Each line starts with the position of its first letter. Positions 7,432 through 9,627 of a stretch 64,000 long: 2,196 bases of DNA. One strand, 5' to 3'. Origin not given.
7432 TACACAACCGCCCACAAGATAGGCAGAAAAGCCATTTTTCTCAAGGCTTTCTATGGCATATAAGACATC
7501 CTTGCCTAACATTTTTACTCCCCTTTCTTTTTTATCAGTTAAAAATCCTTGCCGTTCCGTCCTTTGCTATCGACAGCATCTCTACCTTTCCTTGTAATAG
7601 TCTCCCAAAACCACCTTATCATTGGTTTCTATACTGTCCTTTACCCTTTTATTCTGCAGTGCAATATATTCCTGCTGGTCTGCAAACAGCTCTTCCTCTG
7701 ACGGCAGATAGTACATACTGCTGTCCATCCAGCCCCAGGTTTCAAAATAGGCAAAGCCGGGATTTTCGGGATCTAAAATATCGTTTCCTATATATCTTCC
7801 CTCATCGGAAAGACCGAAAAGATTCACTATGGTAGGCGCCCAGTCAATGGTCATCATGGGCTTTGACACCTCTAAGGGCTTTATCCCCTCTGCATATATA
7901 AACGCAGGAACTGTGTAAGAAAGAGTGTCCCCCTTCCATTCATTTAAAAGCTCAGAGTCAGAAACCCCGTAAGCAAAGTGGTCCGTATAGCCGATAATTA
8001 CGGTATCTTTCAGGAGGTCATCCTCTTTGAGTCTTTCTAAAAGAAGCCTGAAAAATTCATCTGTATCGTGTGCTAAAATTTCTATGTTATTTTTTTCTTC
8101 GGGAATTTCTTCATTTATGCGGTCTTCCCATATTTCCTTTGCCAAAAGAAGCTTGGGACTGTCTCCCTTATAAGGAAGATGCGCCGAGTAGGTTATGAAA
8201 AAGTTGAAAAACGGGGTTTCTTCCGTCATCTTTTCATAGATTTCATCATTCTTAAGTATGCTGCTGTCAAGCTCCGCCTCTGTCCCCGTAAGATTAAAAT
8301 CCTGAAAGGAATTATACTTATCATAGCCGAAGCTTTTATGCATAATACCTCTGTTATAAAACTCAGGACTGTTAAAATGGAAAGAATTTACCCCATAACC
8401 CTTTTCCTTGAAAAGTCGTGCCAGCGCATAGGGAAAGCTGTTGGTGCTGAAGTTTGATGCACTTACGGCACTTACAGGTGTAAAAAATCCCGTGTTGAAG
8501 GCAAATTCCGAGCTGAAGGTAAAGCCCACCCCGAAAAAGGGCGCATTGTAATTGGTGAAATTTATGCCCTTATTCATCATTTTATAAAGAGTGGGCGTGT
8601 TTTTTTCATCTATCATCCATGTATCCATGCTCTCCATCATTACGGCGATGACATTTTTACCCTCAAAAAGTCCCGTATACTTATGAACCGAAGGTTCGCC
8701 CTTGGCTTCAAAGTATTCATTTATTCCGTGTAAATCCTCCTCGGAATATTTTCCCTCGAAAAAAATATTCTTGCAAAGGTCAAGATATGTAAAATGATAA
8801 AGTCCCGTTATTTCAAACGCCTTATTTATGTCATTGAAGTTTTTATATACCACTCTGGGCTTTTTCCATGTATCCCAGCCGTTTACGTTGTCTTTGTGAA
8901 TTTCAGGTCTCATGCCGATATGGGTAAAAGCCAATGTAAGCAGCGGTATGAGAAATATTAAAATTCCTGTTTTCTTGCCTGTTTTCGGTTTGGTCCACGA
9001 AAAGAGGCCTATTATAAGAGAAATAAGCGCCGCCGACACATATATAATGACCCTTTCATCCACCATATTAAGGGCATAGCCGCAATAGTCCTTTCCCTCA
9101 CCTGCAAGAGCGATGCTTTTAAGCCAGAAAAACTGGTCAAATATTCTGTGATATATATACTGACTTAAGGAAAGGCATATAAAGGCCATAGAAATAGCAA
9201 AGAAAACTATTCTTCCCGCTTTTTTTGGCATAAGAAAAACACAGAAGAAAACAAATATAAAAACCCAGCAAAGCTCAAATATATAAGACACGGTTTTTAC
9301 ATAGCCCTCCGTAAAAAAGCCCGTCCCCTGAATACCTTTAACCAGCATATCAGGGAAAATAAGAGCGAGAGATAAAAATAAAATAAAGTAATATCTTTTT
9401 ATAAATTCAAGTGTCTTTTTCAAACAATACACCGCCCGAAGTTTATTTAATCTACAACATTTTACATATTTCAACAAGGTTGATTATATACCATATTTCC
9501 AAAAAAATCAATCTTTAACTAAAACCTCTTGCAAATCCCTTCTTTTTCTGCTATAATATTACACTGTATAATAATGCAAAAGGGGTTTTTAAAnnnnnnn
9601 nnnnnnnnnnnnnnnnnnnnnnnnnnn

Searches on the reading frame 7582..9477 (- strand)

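Call 80: search_protein_families(library=pfam, proteins=[window:7582-9477:-], max_evalue=0.0001)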
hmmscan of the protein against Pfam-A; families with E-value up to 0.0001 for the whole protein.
window:7582-9477:- (631 aa): 1 family
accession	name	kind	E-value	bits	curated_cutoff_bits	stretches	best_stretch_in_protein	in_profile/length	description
PF00884.28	Sulfatase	-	2e-20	73.7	25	1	274-555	1-300/301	Sulfatase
